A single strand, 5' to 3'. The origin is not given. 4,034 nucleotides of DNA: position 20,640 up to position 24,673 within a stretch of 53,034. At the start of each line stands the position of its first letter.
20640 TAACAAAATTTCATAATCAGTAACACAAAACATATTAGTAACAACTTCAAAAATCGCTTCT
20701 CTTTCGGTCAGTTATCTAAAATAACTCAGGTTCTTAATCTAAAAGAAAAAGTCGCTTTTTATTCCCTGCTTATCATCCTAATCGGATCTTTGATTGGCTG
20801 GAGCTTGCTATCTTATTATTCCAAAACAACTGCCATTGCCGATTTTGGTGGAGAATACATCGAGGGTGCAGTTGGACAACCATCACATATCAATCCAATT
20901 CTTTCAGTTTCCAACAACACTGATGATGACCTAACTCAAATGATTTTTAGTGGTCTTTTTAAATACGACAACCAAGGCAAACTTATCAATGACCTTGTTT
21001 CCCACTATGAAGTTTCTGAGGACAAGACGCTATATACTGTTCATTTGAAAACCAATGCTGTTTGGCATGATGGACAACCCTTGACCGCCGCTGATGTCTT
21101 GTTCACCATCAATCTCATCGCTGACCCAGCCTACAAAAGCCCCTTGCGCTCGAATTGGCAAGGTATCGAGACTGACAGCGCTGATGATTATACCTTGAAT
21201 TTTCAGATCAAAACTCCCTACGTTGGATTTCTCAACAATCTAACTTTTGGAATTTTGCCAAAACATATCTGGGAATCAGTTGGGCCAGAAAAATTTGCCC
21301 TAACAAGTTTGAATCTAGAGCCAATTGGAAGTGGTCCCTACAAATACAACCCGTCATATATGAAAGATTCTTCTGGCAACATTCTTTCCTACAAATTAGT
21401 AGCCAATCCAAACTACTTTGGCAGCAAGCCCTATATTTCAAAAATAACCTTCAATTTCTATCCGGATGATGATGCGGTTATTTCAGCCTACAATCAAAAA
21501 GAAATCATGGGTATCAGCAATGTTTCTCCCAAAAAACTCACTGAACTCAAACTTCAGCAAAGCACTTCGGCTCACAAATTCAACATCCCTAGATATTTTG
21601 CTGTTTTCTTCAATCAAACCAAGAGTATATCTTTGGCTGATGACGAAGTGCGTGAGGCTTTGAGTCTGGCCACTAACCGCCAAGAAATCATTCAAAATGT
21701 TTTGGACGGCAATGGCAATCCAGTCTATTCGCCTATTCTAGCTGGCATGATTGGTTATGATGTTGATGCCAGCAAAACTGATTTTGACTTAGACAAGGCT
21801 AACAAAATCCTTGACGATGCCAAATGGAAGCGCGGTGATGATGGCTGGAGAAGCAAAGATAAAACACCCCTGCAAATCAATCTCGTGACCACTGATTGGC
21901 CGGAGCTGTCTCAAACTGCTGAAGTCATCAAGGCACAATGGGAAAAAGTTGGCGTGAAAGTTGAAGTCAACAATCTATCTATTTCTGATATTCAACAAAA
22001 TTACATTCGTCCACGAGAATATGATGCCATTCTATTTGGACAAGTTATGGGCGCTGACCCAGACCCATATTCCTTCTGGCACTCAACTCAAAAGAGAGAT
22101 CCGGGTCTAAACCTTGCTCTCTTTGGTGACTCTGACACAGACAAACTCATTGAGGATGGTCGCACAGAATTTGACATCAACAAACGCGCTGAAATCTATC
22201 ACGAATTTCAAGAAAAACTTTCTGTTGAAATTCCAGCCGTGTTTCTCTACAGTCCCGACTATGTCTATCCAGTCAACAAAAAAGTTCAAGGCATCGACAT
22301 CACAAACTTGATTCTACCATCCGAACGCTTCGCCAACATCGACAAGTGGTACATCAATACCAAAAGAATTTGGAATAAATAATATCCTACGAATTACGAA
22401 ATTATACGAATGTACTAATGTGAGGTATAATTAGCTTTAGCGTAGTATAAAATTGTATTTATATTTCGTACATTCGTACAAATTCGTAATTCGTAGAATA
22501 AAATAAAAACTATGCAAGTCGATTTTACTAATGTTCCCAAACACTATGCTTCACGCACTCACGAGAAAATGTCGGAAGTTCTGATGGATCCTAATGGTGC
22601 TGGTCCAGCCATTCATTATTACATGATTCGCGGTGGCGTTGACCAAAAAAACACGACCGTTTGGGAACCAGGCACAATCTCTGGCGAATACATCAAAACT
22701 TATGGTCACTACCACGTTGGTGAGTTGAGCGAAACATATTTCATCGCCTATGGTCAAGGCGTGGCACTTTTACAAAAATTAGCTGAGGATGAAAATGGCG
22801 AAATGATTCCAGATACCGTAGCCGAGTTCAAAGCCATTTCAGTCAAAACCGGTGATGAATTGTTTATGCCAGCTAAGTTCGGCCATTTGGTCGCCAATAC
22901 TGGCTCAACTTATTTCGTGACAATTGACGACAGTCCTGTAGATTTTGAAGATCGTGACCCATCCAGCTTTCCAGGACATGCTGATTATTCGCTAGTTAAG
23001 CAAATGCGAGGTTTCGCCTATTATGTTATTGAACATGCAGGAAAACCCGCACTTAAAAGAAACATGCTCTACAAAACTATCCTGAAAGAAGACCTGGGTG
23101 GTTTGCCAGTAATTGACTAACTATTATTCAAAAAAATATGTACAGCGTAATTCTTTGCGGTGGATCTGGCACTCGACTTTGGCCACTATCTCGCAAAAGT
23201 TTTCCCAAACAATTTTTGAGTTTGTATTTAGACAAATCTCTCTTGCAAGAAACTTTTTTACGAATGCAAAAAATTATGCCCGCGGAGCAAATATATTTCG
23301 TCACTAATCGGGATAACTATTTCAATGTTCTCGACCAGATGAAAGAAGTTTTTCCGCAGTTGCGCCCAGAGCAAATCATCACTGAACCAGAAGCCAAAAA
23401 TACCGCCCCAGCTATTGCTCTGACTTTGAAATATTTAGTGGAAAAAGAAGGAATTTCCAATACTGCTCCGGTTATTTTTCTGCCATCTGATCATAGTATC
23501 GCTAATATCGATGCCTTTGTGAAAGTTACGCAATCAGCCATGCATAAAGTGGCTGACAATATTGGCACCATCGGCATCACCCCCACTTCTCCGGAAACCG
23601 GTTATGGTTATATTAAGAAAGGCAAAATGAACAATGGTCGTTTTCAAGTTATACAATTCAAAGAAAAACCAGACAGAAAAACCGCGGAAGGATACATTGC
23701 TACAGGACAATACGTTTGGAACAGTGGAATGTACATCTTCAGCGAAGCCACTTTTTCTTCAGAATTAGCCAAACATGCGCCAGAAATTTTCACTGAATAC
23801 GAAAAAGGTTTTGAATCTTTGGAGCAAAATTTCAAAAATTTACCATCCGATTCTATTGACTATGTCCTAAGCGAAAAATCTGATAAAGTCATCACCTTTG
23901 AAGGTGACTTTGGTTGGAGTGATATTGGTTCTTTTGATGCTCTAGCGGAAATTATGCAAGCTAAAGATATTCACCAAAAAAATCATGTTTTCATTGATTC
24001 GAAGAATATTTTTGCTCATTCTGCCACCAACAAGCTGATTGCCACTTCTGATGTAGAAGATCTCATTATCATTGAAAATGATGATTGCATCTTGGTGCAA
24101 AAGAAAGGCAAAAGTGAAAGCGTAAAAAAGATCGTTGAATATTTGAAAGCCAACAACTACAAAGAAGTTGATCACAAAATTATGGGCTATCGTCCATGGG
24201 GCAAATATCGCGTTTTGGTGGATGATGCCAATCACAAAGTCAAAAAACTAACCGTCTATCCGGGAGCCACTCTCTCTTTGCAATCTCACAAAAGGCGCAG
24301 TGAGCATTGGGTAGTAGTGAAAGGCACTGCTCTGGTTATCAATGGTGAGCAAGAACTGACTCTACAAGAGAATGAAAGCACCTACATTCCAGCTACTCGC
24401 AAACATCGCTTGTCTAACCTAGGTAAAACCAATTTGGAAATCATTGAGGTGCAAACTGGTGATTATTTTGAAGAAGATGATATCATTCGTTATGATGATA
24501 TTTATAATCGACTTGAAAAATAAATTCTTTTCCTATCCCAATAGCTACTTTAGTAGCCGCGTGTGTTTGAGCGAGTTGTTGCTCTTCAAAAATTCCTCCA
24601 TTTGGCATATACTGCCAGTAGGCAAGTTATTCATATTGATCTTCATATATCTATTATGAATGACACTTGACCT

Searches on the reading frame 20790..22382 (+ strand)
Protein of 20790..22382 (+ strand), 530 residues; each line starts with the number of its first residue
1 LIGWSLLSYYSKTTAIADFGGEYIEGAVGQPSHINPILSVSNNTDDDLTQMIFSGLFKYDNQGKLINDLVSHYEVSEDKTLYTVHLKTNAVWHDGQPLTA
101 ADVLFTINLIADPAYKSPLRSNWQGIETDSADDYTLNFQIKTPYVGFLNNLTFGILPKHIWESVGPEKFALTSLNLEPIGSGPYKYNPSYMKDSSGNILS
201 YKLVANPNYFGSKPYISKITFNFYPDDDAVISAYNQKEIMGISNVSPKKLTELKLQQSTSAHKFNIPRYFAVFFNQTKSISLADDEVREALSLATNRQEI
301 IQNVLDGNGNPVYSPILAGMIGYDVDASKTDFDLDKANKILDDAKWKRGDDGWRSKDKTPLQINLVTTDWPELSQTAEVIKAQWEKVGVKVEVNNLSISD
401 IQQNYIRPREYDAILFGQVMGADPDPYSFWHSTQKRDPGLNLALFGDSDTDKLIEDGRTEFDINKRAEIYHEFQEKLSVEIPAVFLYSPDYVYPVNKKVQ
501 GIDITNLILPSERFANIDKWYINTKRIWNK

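Call 16: search_protein_families(library=pfam, proteins=[window:20790-22382:+])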
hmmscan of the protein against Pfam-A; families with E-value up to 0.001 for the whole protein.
window:20790-22382:+ (530 aa): 1 family
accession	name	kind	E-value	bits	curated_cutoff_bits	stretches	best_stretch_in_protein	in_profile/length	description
PF00496.27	SBP_bac_5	-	1.9e-76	258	32.4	1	65-433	2-361/368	Bacterial extracellular solute-binding proteins, family 5 Middle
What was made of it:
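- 20790..22382 (+): Upstream gene, a family-5 solute-binding protein. Its stop codon abuts the element. Pfam PF00496, E 1.9e-76 (call 16).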

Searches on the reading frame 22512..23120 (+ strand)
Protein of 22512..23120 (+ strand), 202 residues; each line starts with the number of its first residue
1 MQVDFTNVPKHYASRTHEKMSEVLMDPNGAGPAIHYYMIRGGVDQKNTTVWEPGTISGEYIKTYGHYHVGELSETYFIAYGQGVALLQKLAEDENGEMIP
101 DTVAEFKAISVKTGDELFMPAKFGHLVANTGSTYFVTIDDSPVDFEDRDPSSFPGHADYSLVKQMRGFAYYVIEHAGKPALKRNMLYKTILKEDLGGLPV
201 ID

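Call 16: search_protein_families(library=pfam, proteins=[window:22512-23120:+])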
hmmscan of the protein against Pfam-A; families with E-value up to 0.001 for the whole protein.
window:22512-23120:+ (202 aa): 1 family
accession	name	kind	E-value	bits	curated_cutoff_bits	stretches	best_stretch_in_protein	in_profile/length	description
PF06560.17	GPI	-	3.6e-14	52.9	20.7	1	47-178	53-171/182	Glucose-6-phosphate isomerase (GPI)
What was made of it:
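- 22512..23120 (+): Downstream gene, a cupin-type glucose-6-phosphate isomerase. Its A-rich leader (22501-22511) follows the element. Pfam PF06560 (call 16).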

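Call 18: find_related_loci(query=window:22512-23117:+, collection=genome_contigs, flank=10000)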
Query window:22512-23117:+ (202 aa) in genome_contigs; peptide patterns used: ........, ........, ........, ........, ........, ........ (x = any residue, [..] = any of these).
135 stretches matched a pattern; 38 encode a relative of the query (tblastn E <= 1e-3); 38 distinct loci.
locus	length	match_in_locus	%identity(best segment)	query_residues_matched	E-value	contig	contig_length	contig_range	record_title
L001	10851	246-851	93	1-202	2e-127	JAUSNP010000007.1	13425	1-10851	MAG: Candidatus Moraniibacteriota bacterium isolate E19_metabat.bin.91 E19_k141_149880, whole genome shotgun sequence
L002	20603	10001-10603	85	1-201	6e-117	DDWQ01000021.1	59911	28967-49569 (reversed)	MAG TPA_asm: Candidatus Moranbacteria bacterium UBA2282 UBA2282_contig_6664, whole genome shotgun sequence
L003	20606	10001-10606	83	1-202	7e-117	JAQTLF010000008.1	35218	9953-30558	MAG: Candidatus Moraniibacteriota bacterium isolate STA_10 NODE_2343_length_35218_cov_7.095780_Sandtown_A, whole genome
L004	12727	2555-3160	83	1-202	5e-115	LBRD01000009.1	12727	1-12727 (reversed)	MAG: Parcubacteria group bacterium GW2011_GWC1_36_108 UR95_C0009, whole genome shotgun sequence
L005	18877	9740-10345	82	1-202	6e-115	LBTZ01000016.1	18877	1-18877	MAG: Parcubacteria group bacterium GW2011_GWD2_38_11 US70_C0016, whole genome shotgun sequence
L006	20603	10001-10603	81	1-201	1e-114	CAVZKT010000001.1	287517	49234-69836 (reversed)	MAG: Candidatus Moranbacteria bacterium isolate MFD04408.bin.2.190 genome assembly, contig: contig_29571, whole genome s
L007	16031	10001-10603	81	1-201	5e-114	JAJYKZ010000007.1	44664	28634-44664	MAG: bacterium isolate DBS2-1.bin57 NODE_1359_length_44664_cov_2.463615, whole genome shotgun sequence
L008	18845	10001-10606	79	1-202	7e-114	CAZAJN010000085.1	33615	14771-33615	MAG TPA_asm: uncultured Bdellovibrionales bacterium isolate binchicken_co169_45 genome assembly, contig: k99_647506, who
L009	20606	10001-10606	83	1-202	4e-113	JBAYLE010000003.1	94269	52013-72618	MAG: Parcubacteria group bacterium isolate SO_2016_GW1_96 scaffold00532_OW334_2016, whole genome shotgun sequence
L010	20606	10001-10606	81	1-202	8e-113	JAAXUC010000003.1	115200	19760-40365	MAG: Candidatus Moraniibacteriota bacterium isolate W4_Combined_metabat1_134 W4_Combined_metabat1_134_NODE_41, whole gen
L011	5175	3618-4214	82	3-201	1e-112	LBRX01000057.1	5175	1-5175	MAG: Candidatus Moranbacteria bacterium GW2011_GWE2_36_40 US16_C0057, whole genome shotgun sequence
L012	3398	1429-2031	81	1-201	7e-115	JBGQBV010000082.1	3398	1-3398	MAG: Candidatus Paceibacteria bacterium isolate OBJ2_061818_110_56 k141_1654743_length_3398_cov_9.0000, whole genome sho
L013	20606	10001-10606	79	1-202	5e-111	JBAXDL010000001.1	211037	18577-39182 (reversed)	MAG: bacterium isolate ELA218 MAG218_1, whole genome shotgun sequence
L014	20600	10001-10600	81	3-202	1e-110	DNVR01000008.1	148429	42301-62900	MAG TPA_asm: Candidatus Moraniibacteriota bacterium isolate UBA12142 contig_619, whole genome shotgun sequence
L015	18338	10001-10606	78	1-202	1e-110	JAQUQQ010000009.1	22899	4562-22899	MAG: Candidatus Moraniibacteriota bacterium isolate STD1_53 NODE_4862_length_22899_cov_9.770376_Sandtown_D1, whole genom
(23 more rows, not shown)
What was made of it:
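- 22512..23120 (+): This gene was used to fetch 38 orthologous loci (call 18).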

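Call 19: find_encoding_contigs(protein=window:22512-23117:+, flank=10000, max_places=10)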
Protein window:22512-23117:+ (202 aa): 6 contigs read that carry it; 2 places shown.
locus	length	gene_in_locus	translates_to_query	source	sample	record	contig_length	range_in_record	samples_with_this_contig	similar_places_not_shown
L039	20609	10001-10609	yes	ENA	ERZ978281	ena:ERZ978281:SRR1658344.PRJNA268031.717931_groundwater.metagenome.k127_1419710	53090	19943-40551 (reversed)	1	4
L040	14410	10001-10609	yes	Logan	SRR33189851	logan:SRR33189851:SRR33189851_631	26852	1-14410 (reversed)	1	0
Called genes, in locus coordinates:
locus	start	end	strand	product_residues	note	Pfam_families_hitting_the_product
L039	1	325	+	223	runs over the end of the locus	PF13426:PAS_9 (weak)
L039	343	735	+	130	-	PF20274:cREC_REC, PF00072:Response_reg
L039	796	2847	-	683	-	PF00753:Lactamase_B, PF12706:Lactamase_B_2, PF22505:RNase_J_b_CASP, PF17770:RNase_J_C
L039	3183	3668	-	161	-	PF01569:PAP2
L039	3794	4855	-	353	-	-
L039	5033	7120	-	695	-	PF00270:DEAD (weak), PF04851:ResIII, PF13604:AAA_30 (faint), PF17757:UvrB_inter, PF27431:UvrB_3rd, PF00271:Helicase_C, PF12344:UvrB, PF02151:UVR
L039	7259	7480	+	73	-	-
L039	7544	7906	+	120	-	PF04020:Phage_holin_4_2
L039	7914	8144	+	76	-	PF03840:SecG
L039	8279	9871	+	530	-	PF00496:SBP_bac_5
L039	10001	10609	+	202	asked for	PF06560:GPI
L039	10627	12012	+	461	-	PF00483:NTP_transferase, PF22640:ManC_GMP_beta-helix, PF01050:MannoseP_isomer, PF07883:Cupin_2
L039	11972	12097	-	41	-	-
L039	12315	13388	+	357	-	-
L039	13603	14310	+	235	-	-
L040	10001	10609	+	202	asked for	PF06560:GPI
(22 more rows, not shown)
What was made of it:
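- An RNase J gene lies in the window (call 19).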

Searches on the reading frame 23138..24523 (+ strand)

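Call 16: search_protein_families(library=pfam, proteins=[window:23138-24523:+])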
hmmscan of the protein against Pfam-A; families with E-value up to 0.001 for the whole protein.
window:23138-24523:+ (461 aa): 5 families
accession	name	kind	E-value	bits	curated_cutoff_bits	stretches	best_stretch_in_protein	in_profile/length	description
PF00483.29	NTP_transferase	-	6.1e-49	167.2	21.2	1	3-275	2-241/245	Nucleotidyl transferase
PF01050.24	MannoseP_isomer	-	1.5e-42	144.9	23.6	1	342-454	4-116/116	Mannose-6-phosphate isomerase C-terminal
PF22640.1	ManC_GMP_beta-helix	-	3.4e-11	43.3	27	1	281-336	1-55/55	MannoseP isomerase/GMP-like beta-helix domain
PF07883.17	Cupin_2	-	1.9e-10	40.7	27.2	1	372-438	4-69/70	Cupin domain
PF12804.13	NTP_transf_3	-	8.4e-05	23.2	27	1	4-130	2-107/160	MobA-like NTP transferase domain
